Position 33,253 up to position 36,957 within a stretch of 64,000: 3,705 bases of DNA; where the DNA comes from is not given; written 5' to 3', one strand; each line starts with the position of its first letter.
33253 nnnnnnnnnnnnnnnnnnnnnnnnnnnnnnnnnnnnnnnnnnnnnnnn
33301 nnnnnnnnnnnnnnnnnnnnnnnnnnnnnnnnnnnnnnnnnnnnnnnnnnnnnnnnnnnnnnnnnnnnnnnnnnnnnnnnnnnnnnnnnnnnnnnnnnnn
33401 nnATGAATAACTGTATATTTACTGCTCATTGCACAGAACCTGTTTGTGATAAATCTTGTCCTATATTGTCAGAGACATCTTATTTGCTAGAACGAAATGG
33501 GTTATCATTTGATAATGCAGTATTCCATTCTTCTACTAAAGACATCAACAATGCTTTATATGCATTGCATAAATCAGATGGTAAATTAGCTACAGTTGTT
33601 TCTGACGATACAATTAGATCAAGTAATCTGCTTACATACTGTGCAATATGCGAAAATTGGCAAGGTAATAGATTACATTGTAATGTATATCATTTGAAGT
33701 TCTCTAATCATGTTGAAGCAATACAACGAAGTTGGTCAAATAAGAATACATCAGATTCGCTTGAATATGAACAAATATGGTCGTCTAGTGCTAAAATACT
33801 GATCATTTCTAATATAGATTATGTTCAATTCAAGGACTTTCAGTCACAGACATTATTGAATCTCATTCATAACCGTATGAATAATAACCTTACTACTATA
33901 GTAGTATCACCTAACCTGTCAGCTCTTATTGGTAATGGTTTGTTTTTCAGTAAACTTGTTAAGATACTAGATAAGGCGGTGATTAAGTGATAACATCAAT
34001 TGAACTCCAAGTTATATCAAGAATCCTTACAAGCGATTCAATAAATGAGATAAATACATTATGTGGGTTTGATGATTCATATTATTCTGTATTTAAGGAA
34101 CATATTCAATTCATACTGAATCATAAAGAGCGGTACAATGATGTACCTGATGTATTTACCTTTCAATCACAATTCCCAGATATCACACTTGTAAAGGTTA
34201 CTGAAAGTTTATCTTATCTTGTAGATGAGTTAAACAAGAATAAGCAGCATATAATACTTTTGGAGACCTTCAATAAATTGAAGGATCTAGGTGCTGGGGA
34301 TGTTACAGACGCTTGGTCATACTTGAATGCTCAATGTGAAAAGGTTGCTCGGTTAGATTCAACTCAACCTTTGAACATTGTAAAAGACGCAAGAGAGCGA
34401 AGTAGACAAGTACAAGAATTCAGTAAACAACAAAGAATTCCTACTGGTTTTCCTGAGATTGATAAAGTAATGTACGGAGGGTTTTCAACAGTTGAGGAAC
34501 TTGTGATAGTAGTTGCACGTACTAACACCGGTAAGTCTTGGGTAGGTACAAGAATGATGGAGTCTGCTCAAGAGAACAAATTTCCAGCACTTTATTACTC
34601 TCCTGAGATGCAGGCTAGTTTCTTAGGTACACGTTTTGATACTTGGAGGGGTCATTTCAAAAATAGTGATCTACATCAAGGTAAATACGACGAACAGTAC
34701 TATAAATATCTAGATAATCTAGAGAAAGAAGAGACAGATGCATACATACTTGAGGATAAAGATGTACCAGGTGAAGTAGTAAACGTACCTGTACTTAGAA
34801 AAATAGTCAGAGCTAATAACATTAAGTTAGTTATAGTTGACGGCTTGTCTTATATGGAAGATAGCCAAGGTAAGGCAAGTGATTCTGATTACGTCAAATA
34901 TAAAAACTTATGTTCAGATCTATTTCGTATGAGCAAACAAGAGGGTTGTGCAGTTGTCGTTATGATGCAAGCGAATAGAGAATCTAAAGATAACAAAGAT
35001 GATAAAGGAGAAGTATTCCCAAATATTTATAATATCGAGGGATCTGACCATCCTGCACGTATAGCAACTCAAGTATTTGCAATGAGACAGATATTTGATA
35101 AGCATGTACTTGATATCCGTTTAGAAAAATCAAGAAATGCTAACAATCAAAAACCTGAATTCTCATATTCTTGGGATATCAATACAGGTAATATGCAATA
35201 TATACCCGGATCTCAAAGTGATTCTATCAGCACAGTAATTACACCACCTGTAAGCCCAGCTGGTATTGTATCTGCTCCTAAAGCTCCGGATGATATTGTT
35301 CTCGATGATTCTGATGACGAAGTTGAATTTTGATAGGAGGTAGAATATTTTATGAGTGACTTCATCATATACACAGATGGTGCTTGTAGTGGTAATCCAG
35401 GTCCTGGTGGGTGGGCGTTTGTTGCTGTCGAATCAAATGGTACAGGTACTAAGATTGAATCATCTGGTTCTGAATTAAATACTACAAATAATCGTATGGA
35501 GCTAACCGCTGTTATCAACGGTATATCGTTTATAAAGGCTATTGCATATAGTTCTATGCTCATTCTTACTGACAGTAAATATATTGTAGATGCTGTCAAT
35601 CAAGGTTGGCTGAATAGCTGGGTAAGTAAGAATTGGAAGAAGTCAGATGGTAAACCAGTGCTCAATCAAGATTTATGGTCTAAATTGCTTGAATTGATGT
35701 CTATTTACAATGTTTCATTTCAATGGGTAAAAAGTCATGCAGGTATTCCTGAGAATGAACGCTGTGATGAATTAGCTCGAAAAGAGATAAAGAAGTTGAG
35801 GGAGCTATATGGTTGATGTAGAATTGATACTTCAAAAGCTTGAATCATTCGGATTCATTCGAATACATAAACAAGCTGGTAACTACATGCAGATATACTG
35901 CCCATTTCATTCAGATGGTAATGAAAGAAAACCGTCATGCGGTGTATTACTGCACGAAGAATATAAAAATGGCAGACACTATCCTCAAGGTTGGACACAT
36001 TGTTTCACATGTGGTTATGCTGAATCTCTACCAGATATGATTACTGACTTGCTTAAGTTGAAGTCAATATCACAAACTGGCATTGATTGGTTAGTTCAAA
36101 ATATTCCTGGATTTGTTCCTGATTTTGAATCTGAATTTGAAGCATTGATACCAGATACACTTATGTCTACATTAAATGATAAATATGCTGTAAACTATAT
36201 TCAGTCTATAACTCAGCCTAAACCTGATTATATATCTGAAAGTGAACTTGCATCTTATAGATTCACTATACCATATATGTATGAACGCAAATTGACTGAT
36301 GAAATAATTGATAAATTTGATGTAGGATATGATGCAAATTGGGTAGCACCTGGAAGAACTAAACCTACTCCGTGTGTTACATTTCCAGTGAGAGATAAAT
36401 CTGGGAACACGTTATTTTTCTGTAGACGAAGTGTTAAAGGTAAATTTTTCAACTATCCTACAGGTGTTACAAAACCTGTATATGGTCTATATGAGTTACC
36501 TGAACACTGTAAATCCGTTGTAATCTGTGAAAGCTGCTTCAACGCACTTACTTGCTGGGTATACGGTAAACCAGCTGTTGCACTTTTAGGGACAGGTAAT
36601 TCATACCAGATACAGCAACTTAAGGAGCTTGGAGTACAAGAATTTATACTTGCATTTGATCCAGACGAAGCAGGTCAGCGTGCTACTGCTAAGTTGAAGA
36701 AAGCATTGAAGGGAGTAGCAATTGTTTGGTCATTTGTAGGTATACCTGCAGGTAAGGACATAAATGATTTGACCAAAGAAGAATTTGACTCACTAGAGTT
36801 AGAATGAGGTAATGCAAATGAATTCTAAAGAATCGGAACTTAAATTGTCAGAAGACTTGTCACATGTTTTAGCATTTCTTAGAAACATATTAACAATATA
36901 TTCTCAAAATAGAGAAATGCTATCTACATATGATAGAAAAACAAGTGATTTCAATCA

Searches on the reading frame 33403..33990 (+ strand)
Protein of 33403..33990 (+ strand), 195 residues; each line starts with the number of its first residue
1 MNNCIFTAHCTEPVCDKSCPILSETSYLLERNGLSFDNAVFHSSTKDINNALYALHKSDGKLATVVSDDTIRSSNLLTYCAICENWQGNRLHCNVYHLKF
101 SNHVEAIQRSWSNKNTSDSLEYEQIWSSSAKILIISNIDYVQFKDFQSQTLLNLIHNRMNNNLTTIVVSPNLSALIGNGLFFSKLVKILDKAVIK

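Call 14: search_protein_families(library=pfam, proteins=[window:33403-33990:+], max_evalue=0.01)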
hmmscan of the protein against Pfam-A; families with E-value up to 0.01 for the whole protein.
window:33403-33990:+ (195 aa): 0 families

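Call 70: search_protein_families(library=phrogs, proteins=[window:33403-33990:+], max_evalue=0.001)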
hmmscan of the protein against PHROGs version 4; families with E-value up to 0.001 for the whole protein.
window:33403-33990:+ (195 aa): 0 families

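Call 101: search_solved_structures(query=window:33403-33990:+, max_evalue=1)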
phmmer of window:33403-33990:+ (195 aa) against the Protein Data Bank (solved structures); distinct sequences matched with E-value up to 1: 2.
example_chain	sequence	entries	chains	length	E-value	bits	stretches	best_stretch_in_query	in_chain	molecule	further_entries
6zdc_A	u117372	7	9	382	0.21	14.5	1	72-154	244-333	Glycoprotein endo-alpha-1,2-mannosidase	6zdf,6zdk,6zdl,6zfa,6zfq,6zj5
6zfn_AAA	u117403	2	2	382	0.34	13.8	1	72-153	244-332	Glycoprotein endo-alpha-1,2-mannosidase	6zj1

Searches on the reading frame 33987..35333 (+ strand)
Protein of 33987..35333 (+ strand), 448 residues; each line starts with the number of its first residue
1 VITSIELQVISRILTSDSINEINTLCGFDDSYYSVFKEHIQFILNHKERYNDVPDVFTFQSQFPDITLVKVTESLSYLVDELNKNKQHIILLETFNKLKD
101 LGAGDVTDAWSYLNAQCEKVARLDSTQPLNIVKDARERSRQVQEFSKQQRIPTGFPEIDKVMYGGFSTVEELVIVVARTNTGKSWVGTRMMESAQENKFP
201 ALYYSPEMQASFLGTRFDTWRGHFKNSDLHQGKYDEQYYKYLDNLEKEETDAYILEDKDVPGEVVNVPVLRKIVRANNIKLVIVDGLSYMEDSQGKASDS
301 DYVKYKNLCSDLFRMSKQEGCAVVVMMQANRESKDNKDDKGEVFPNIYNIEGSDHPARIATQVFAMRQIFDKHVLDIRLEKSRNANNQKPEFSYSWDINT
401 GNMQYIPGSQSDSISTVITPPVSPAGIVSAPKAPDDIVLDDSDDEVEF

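Call 13: search_dna_similar(query=window:33987-35333:+, collection=phages, mode=protein, max_rows=30)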
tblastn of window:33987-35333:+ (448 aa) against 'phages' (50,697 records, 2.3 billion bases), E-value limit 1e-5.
Records with a match: 258; places in all: 258; records where one place covers at least 80% of the query: 73.
Best place of each record, by identity: <60% 258.
By first word of the organism name: Mycobacterium 152; Clostridium 37; Acinetobacter 27; Streptomyces 20; Bacillus 6; Streptococcus 3; Pasteurella 3; Rhodococcus 2; Vibrio 2; Enterobacter 2; and 3 more.
By host as written in the record: Mycobacterium smegmatis mc2 155 108; Clostridium sporogenes ATCC-15579 30; Mycobacterium smegmatis mc#155 17; Mycobacterium smegmatis mc2155 17; Acinetobacter baumannii 11; - 8; Mycobacterium sp. 6; Streptomyces griseus ATCC 10137 5; and 36 more.
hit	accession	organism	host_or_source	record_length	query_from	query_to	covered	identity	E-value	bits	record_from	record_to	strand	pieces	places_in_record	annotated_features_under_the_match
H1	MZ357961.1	Bacillus phage Flasso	Bacillus cereus MCR1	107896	5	426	94%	29.3%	2e-43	169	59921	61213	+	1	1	replicative DNA helicase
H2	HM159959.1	Clostridium phage phiCTP1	-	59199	1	409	91%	28.0%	5e-41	162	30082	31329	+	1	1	putative replicative DNA helicase | putative DNA replication protein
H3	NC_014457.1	Clostridium phage phiCTP1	-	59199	1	409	91%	28.0%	5e-41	162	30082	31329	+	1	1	putative replicative DNA helicase | DnaC-like helicase loader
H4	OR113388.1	Clostridium phage vB_CtyS-FA88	Clostridium sp.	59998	1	409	91%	28.0%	8e-41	161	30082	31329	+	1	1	hypothetical protein (x2)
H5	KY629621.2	Streptococcus virus MS1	Streptococcus pneumoniae R6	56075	3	406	90%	27.6%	3e-39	156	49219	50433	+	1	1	DnaB | hypothetical protein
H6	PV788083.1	Clostridium phage CS32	Clostridium sporogenes ATCC-15579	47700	2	403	90%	27.0%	1e-31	134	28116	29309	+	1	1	DnaB-like replicative helicase | DnaC-like helicase loader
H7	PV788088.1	Clostridium phage CS38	Clostridium sporogenes ATCC-15579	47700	2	403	90%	27.0%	1e-31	134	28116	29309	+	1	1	DnaB-like replicative helicase | DnaC-like helicase loader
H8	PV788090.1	Clostridium phage CS43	Clostridium sporogenes ATCC-15579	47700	2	403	90%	27.0%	1e-31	134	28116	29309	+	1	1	DnaB-like replicative helicase | DnaC-like helicase loader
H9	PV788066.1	Clostridium phage CS06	Clostridium sporogenes ATCC-15579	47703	2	403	90%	27.0%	1e-31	134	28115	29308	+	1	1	DnaB-like replicative helicase | DnaC-like helicase loader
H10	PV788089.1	Clostridium phage CS42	Clostridium sporogenes ATCC-15579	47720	2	403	90%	27.0%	1e-31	134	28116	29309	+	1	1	DnaB-like replicative helicase | DnaC-like helicase loader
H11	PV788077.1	Clostridium phage CS25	Clostridium sporogenes ATCC-15579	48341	2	403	90%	27.0%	1e-31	134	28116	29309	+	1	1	DnaB-like replicative helicase | DnaC-like helicase loader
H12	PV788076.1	Clostridium phage CS22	Clostridium sporogenes ATCC-15579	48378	2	403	90%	27.0%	1e-31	134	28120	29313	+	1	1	DnaB-like replicative helicase | DnaC-like helicase loader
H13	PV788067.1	Clostridium phage CS07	Clostridium sporogenes ATCC-15579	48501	2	403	90%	27.0%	1e-31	134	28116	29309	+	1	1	DnaB-like replicative helicase | DnaC-like helicase loader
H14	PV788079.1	Clostridium phage CS28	Clostridium sporogenes ATCC-15579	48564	2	403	90%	27.0%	1e-31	134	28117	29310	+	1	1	DnaB-like replicative helicase | DnaC-like helicase loader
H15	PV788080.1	Clostridium phage CS29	Clostridium sporogenes ATCC-15579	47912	2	403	90%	27.0%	2e-31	133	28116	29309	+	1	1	DnaB-like replicative helicase | DnaC-like helicase loader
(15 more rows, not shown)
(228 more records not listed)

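Call 14: search_protein_families(library=pfam, proteins=[window:33987-35333:+], max_evalue=0.01)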
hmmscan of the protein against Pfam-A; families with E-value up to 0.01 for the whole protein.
window:33987-35333:+ (448 aa): 3 families
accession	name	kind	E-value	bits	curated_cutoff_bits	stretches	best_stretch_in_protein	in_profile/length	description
PF03796.21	DnaB_C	-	9.6e-18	64.9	27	1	151-340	2-189/255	DnaB-like helicase C terminal domain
PF13481.12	AAA_25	-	1e-08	35.5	27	1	151-332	15-193/195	AAA domain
PF06745.19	ATPase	-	3.8e-05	23.6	26.6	1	151-335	1-170/231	KaiC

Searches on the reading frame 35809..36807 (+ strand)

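Call 14: search_protein_families(library=pfam, proteins=[window:35809-36807:+], max_evalue=0.01)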
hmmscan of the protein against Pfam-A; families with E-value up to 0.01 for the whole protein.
window:35809-36807:+ (332 aa): 5 families
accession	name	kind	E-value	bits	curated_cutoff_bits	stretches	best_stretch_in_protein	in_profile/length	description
PF13155.12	Toprim_2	-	2.2e-14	54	22.1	1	238-321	1-87/88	Toprim-like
PF13362.12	Toprim_3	-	1.4e-09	38.7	27.2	1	237-324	2-91/95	Toprim domain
PF13662.12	Toprim_4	-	7.2e-06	26.6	25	1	237-302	3-78/85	Toprim domain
PF08275.17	DNAG_N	-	2.1e-05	25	26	0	153-176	14-37/128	DNA primase catalytic core, N-terminal domain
PF01751.28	Toprim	-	4e-05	24.1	23.1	1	267-301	37-81/96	Toprim domain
